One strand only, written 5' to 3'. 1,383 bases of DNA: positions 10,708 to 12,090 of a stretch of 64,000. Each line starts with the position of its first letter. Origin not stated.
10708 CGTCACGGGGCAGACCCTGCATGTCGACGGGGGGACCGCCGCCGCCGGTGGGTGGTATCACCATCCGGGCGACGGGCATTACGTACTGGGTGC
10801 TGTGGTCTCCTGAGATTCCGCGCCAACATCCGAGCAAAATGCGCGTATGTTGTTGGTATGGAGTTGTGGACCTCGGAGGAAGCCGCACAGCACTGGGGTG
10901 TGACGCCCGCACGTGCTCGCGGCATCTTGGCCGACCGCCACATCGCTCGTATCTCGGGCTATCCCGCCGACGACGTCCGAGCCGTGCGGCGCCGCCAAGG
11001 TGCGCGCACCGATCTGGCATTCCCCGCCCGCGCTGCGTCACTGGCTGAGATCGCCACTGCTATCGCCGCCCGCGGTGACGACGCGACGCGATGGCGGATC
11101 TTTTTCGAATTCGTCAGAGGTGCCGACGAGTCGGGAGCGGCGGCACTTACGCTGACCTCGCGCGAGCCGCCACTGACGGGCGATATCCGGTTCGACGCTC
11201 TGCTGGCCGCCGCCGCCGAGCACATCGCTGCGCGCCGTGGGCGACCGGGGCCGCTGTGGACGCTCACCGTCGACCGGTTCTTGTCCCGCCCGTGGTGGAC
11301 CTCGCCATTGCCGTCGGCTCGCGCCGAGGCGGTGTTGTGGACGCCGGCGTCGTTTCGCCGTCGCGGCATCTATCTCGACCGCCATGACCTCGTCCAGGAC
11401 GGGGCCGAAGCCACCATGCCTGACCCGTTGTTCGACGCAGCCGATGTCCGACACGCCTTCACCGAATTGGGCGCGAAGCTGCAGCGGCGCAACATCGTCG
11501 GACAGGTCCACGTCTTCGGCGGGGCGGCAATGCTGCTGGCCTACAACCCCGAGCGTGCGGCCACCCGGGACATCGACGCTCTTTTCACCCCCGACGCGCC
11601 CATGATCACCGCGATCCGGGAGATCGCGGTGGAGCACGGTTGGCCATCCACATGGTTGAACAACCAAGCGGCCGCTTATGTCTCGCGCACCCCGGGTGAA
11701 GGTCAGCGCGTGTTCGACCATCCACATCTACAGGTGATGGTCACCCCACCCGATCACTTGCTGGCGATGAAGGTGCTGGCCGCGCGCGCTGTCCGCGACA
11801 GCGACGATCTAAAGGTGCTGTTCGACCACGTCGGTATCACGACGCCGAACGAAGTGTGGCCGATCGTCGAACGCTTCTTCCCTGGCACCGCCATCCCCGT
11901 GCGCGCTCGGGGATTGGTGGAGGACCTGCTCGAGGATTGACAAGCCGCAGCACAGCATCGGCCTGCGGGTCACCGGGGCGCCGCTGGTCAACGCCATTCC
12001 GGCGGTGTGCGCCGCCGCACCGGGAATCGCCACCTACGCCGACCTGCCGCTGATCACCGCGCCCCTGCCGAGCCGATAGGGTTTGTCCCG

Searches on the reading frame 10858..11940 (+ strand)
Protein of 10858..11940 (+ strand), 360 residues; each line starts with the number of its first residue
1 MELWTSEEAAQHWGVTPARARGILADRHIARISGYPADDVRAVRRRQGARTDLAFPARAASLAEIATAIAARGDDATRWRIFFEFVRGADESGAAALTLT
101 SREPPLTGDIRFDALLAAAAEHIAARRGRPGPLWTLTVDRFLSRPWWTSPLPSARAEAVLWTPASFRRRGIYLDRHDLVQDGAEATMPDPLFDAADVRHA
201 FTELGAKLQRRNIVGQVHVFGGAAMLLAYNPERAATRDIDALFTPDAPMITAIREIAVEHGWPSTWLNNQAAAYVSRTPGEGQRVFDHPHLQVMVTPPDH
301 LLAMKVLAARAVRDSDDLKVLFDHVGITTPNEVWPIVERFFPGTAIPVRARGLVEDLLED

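Call 3: search_protein_families(library=pfam, proteins=[window:10858-11940:+], max_evalue=10)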
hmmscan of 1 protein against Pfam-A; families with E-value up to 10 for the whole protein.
window:10858-11940:+ (360 aa): 2 families
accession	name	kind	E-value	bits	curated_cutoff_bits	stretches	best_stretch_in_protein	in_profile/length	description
PF19502.5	DUF6036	-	0.0022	18.2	23.6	1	208-318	13-115/164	Nucleotidyltransferase of unknown function (DUF6036)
PF06804.17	Lipoprotein_18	-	0.032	13.7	25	1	292-355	43-107/323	NlpB/DapX lipoprotein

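Call 4: search_protein_families(library=ncbifam, proteins=[window:10858-11940:+], max_evalue=10)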
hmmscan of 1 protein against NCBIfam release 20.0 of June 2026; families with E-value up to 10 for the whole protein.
window:10858-11940:+ (360 aa): 0 families

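Call 5: search_protein_families(library=padloc, proteins=[window:10858-11940:+], max_evalue=10)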
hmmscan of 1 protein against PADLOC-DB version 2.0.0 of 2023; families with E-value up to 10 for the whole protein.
window:10858-11940:+ (360 aa): 1 family
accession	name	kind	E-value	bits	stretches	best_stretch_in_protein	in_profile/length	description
PDLC02327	AbiEii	-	0.014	13.1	1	216-263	40-87/166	AbiEii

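Call 6: find_homologous_proteins(query=window:10858-11940:+, max_evalue=0.001)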
Query window:10858-11940:+ (360 aa): 221 proteins with E <= 0.001 among 8000 candidates; the best 120 are listed.
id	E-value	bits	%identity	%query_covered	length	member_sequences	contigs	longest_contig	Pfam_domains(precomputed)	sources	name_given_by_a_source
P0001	1.1e-236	803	100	100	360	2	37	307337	-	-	-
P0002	3.4e-210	715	88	100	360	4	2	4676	-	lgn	-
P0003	3.3e-183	627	76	100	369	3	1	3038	-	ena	-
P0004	6.1e-183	626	78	100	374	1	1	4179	-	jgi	jgi:hypothetical protein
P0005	6.1e-181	619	77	100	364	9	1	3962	-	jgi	jgi:hypothetical protein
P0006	9.0e-173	592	83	88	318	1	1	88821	-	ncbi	-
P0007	1.6e-170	585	73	99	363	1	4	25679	-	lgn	-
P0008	2.9e-170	584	74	100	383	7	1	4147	-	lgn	-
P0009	3.2e-170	584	73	100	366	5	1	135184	-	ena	-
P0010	3.5e-167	574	73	99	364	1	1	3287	-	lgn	-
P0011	4.4e-166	570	71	100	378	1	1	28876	-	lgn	-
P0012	3.0e-165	568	71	99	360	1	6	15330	-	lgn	-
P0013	1.0e-164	566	71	100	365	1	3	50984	-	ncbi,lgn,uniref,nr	ncbi:hypothetical protein [Mycobacterium attenuatum]|uniref:hypothetical protein n=1 Tax=Mycobacteri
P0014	1.4e-164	565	70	100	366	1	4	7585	-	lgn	-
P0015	1.7e-164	565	72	99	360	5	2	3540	-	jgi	jgi:hypothetical protein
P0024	4.8e-162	557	69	99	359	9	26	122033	-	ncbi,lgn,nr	ncbi:hypothetical protein JNN96_30565 [Mycobacterium sp. DSM 3803]|nr:hypothetical protein [Mycobact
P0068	1.7e-145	503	65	100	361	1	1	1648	PF19502.6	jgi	jgi:hypothetical protein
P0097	3.7e-135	469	61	100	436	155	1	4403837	-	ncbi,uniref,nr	ncbi:hypothetical protein MT3166 [Mycobacterium tuberculosis CDC1551]|uniref:Uncharacterized protein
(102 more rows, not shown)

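Call 7: search_solved_structures(query=window:10858-11940:+, max_evalue=10, show_alignments=2)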
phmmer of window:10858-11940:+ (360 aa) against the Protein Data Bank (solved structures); distinct sequences matched with E-value up to 10: 0.

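Call 15: find_encoding_contigs(protein=window:10858-11940:+, flank=6000, max_places=4)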
Protein window:10858-11940:+ (360 aa): 23 contigs read that carry it; 4 places shown.
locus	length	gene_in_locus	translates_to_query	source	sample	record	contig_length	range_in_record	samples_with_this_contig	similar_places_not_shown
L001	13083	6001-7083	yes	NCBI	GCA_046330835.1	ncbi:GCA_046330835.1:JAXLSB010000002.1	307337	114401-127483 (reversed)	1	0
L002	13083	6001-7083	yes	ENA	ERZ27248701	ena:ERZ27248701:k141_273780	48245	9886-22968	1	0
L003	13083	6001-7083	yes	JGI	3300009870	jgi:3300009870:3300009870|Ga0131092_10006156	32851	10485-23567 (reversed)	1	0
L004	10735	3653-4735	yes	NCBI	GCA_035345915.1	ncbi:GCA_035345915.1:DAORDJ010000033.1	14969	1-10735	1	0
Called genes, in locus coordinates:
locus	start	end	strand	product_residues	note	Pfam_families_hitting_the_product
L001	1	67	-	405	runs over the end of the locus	PF00067:p450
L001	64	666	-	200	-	PF00440:TetR_N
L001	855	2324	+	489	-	PF00171:Aldedh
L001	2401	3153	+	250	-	PF00106:adh_short, PF08659:KR, PF13561:adh_short_C2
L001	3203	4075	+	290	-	PF03446:NAD_binding_2, PF14833:NAD_binding_11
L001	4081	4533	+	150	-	PF02627:CMD (weak)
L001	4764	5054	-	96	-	-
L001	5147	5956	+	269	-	PF00106:adh_short, PF08659:KR (faint), PF13561:adh_short_C2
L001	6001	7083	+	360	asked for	-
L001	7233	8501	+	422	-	PF02844:GARS_N, PF01071:GARS_A, PF02843:GARS_C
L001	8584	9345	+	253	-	PF00106:adh_short, PF01370:Epimerase, PF03435:Sacchrp_dh_NADP, PF08659:KR, PF23441:SDR (weak), PF13561:adh_short_C2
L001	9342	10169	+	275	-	PF00106:adh_short, PF08659:KR (weak), PF13561:adh_short_C2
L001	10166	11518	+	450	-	PF00743:FMO-like, PF07992:Pyr_redox_2 (faint), PF13450:NAD_binding_8 (weak), PF13738:Pyr_redox_3, PF13434:Lys_Orn_oxgnase (weak)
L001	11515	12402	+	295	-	PF05448:AXE1 (faint), PF12740:PETase (weak), PF01738:DLH, PF02129:Peptidase_S15, PF12146:Hydrolase_4, PF00561:Abhydrolase_1, PF12697:Abhydrolase_6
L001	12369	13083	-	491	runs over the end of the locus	PF00501:AMP-binding, PF13193:AMP-binding_C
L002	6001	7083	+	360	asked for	-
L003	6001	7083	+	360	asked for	-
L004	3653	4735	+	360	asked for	-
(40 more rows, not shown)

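Call 17: search_protein_representatives(protein=window:10858-11940:+)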
Query: 360 residues. Proteins with E-value up to 0.001 (for the whole library): 3295; up to 1e-10: 1035; up to 1e-30: 28. The best 150 are listed.
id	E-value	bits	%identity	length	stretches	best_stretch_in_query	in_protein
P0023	5.1e-163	558.6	69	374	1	1-358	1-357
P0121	5.2e-94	331.6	61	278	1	115-358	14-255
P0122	2.4e-83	296.5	61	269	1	3-253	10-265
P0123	2.6e-75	270.1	52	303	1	61-358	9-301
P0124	3.2e-65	236.9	60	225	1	44-253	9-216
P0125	3.2e-59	217.1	70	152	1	1-152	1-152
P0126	2.9e-56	207.4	80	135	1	225-360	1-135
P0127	1.4e-54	201.8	66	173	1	160-298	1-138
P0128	2.2e-52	194.6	54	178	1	187-358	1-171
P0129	1.9e-49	185.0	59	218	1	198-358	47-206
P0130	2.4e-41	158.4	52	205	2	119-220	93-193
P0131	1.5e-40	155.8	72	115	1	109-206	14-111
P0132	7.6e-40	153.4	49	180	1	187-357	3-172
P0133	1.0e-39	153.0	56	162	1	1-138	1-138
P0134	1.2e-39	152.8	34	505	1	56-351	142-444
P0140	6.7e-34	133.8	49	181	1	18-178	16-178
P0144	1.6e-32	129.3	38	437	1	87-352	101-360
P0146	1.4e-31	126.2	35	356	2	197-359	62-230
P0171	4.1e-26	108.2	52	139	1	59-179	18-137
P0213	7.4e-23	97.5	37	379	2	193-358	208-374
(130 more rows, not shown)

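Call 24: find_encoding_contigs(protein=P0171, flank=4000, max_places=2)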
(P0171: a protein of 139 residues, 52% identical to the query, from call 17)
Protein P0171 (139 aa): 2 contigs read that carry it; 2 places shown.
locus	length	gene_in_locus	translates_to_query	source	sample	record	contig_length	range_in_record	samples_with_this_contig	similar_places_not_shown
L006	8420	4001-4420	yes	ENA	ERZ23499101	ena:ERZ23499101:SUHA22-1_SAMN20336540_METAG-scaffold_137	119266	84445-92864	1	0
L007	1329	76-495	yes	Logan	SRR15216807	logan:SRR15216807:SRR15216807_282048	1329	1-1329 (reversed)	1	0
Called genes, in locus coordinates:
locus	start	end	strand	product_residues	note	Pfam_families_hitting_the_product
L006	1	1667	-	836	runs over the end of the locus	PF00933:Glyco_hydro_3, PF01915:Glyco_hydro_3_C, PF14310:Fn3-like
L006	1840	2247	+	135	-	PF07859:Abhydrolase_3, PF00135:COesterase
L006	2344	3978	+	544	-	PF00501:AMP-binding, PF13193:AMP-binding_C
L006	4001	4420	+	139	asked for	-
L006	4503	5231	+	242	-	PF02754:CCG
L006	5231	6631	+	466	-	PF02589:LUD_dom, PF13187:Fer4_9 (faint), PF13237:Fer4_10 (faint), PF00037:Fer4 (faint), PF13183:Fer4_8, PF13534:Fer4_17 (weak), PF11870:LutB_C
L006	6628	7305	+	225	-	PF02589:LUD_dom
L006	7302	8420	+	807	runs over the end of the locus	PF19878:DUF6351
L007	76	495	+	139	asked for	-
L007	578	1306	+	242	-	PF02754:CCG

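Call 25: find_encoding_contigs(protein=P0140, flank=4000, max_places=2)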
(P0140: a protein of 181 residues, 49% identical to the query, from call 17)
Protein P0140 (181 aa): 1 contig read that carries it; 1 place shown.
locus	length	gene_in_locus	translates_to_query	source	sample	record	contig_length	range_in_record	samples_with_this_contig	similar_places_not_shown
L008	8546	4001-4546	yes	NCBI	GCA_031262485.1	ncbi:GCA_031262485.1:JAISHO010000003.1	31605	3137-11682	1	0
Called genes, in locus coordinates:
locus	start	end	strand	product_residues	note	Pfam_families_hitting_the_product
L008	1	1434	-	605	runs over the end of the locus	PF02624:YcaO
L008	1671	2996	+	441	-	PF00872:Transposase_mut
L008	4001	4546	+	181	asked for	PF13560:HTH_31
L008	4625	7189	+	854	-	PF02463:SMC_N (faint), PF13481:AAA_25 (faint), PF00005:ABC_tran (faint), PF13175:AAA_15 (faint), PF13191:AAA_16 (faint), PF13304:AAA_21 (faint), PF13555:AAA_29 (faint), PF17755:UvrA_DNA-bind, +3 more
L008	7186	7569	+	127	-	PF18899:DUF5655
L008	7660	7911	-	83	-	PF13560:HTH_31 (weak), PF01381:HTH_3 (weak)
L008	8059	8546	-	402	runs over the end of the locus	PF13173:AAA_14, PF13635:DUF4143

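Call 29: find_related_loci(query=A1, collection=genome_contigs, flank=4000)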
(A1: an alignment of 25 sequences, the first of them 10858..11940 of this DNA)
Query A1 (360 aa) in genome_contigs; peptide patterns used: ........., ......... (x = any residue, [..] = any of these).
148 stretches matched a pattern; 54 encode a relative of the query (tblastn E <= 1e-3); 54 distinct loci.
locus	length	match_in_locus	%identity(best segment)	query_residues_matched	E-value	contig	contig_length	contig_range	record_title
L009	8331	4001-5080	71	1-360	5e-167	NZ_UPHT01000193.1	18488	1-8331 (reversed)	Mycobacterium attenuatum strain MK41 isolate MK41, whole genome shotgun sequence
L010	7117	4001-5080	69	1-359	1e-163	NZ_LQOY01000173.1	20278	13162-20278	Mycobacterium gordonae strain DSM 44160 contig_254, whole genome shotgun sequence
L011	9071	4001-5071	68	1-358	1e-158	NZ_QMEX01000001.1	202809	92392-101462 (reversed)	Mycolicibacter senuensis strain GF74 contig_1_length_202809_depth_1.01x, whole genome shotgun sequence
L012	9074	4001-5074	67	1-359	5e-159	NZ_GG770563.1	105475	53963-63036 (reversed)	Mycobacterium parascrofulaceum ATCC BAA-614 SCAFFOLD11, whole genome shotgun sequence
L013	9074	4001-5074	67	1-359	5e-159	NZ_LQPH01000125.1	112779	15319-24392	Mycobacterium nebraskense strain DSM 44803 contig_40, whole genome shotgun sequence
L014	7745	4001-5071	68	1-358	1e-158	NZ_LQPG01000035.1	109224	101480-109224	Mycolicibacter longobardus strain DSM 45394 contig_40, whole genome shotgun sequence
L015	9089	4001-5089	67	1-360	1e-156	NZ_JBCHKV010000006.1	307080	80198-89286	Mycobacterium sp. 050272 contig00006, whole genome shotgun sequence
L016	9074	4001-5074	68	1-359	2e-156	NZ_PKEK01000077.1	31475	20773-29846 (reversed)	MAG: Mycobacterium sp. isolate Actino1 c_000000000578, whole genome shotgun sequence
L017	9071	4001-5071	67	1-358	8e-156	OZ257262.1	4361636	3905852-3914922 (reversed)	MAG: Mycobacterium sp. isolate fb7c1cee-7596-4131-aa06-ce315386941d genome assembly, chromosome: 1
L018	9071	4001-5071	66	1-358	2e-155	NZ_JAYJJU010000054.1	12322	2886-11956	[Mycobacterium] nativiensis strain MYC340 NODE_54_length_12322_cov_12.295941, whole genome shotgun sequence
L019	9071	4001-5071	66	1-358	2e-155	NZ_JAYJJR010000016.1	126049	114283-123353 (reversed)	[Mycobacterium] crassicus strain MYC098 NODE_16_length_126049_cov_208.614593, whole genome shotgun sequence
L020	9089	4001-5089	66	1-360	4e-154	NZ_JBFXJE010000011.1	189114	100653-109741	MAG: Mycolicibacterium sp. isolate CA_2019_TPIn_44 NODE_264_length_189114_cov_9.363782_TPIn, whole genome shotgun sequen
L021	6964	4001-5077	67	1-360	1e-151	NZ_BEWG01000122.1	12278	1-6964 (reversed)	Mycobacterium sp. shizuoka-1 scaffold_sequence122, whole genome shotgun sequence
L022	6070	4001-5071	66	1-358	7e-151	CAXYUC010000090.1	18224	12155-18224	MAG: uncultured Mycolicibacter sp. isolate ERR13598980_binner123_Refined_15 genome assembly, contig: ERZ24879089.297, wh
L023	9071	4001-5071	69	1-358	3e-150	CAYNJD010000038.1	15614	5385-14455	MAG TPA_asm: uncultured Mycobacterium sp. isolate SRP187154_co1_229 genome assembly, contig: NODE_4738_length_15614_cov_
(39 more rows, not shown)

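Call 33: predict_structure(alignment_id=A4)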
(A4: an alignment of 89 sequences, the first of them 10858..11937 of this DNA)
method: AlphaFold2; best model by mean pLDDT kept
length: 360 residues; sequences in the alignment: 89
mean_pLDDT: 90.9   pTM: 0.78
mean pLDDT of the five models: 90.9, 90.5, 88.0, 87.7, 86.5
residues with pLDDT >= 90: 262; 70-90: 75; 50-70: 16; < 50: 7
segments of 3 or more residues with pLDDT < 50: 46-52
pLDDT, mean of each block of 10 residues (from residue 1): 94 88 85 90 61 59 95 92 89 89 97 98 95 97 97 96 98 91 59 94 98 97 96 89 95 95 89 81 95 97 94 94 98 97 95 96
secondary structure, 60 per line:
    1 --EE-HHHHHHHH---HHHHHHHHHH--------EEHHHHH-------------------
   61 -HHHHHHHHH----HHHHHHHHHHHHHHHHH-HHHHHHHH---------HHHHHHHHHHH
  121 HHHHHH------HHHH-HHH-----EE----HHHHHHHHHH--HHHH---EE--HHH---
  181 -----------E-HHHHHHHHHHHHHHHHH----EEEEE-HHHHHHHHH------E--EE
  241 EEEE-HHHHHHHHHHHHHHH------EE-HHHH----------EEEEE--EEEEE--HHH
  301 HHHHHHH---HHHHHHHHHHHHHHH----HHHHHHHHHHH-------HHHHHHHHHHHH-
elements in order: H6-13 H17-26 H37-41 H62-70 H75-91 H93-100 H110-126 H133-136 H152-161 H164-167 H194-210 E215-219 H221-229 E239-244 H246-260 H270-273 E284-288 E291-295 H298-307 H311-325 H330-340 H348-359

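Call 36: fold_search(model_id=the predicted structure, library=pdb)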
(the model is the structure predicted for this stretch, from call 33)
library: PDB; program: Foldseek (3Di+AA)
matches with E <= 10: 162; with E <= 0.001: 0
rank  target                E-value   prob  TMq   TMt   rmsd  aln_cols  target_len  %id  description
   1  5uvd                  1.5e-02  0.97  0.23  0.34  11.1       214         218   13  Crystal structure of an antigenic nucleotidyltransferase-like protein from Paracoccidioides brasiliensis (released 2018-01-31)
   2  2pfn_A                2.7e-02  0.16  0.15  0.16  16.6       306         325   14  Na in the active site of DNA Polymerase lambda (released 2007-05-15)
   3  7m4j_A                3.0e-02  0.16  0.15  0.16  17.2       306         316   13  DNA Polymerase Lambda, dCTP:At Mn2+ Product State Ternary Complex, 960 min (released 2022-07-06)
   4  3mgi_A                3.9e-02  0.20  0.15  0.17  16.8       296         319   12  Ternary complex of a DNA polymerase lambda loop mutant (released 2010-05-19)
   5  2bcv_A                4.4e-02  0.15  0.15  0.16  16.5       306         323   14  DNA polymerase lambda in complex with Dttp and a DNA duplex containing an unpaired Dtmp (released 2006-03-07)
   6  4fo6_A                4.6e-02  0.21  0.17  0.18  16.5       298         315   14  Crystal structure of the pre-catalytic ternary complex of polymerase lambda with a dATP analog opposite a templating T (released 2012-07-11)
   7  5cwr_B                5.1e-02  0.18  0.17  0.18  16.8       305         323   14  Crystal Structure of human DNA polymerase lambda L431A mutant in complex with a one nucleotide DNA gap and dCTP (released 2016-02-24)
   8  4k4h_M                6.7e-02  0.20  0.17  0.19  16.2       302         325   12  Ternary crystal structures of a human DNA POLYMERASE LAMBDA IN COMPLEX WITH DNA AND (-)3TC-TP. (released 2014-07-16)
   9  8u0o_A                6.7e-02  0.14  0.15  0.17  16.8       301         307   12  Synaptic complex of human DNA polymerase Lambda DL variant engaged on a DNA double-strand break containing an unpaired (released 2024-03-13)
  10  7un7_A                6.7e-02  0.14  0.15  0.16  16.9       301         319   14  DNA Polymerase lambda in complex with a 1nt microhomology substrate (released 2023-03-29)
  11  7m0a_A                7.1e-02  0.16  0.16  0.17  16.2       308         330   11  Incomplete in crystallo incorporation by DNA Polymerase Lambda bound to blunt-ended DSB substrate and incoming dTTP (released 2022-03-16)
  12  8u0p_A                7.1e-02  0.14  0.15  0.17  16.9       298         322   11  Synaptic complex of human DNA polymerase Lambda DL variant engaged on a noncomplementary DNA double-strand break (released 2024-03-13)
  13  2pfo_A                7.9e-02  0.12  0.15  0.15  16.6       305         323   14  DNA Polymerase lambda in complex with DNA and dUPNPP (released 2007-05-15)
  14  3c5g_A                7.9e-02  0.12  0.15  0.16  16.7       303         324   12  Structure of a ternary complex of the R517K Pol lambda mutant (released 2008-07-29)
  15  5dkw_A                8.7e-02  0.18  0.17  0.19  16.5       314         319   12  Ternary crystal structure of polymerase lambda with a GA mispair at the primer terminus with Ca2+ in the active (released 2016-02-24)
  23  8an5_B                1.1e-01  0.57  0.20  0.35  12.6       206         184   14  MenAT1 toxin-antitoxin complex (rv0078a-rv0078b) from Mycobacterium tuberculosis H37Rv (released 2023-08-02)
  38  8an5_A                1.6e-01  0.84  0.23  0.38   7.2       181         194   17  MenAT1 toxin-antitoxin complex (rv0078a-rv0078b) from Mycobacterium tuberculosis H37Rv (released 2023-08-02)
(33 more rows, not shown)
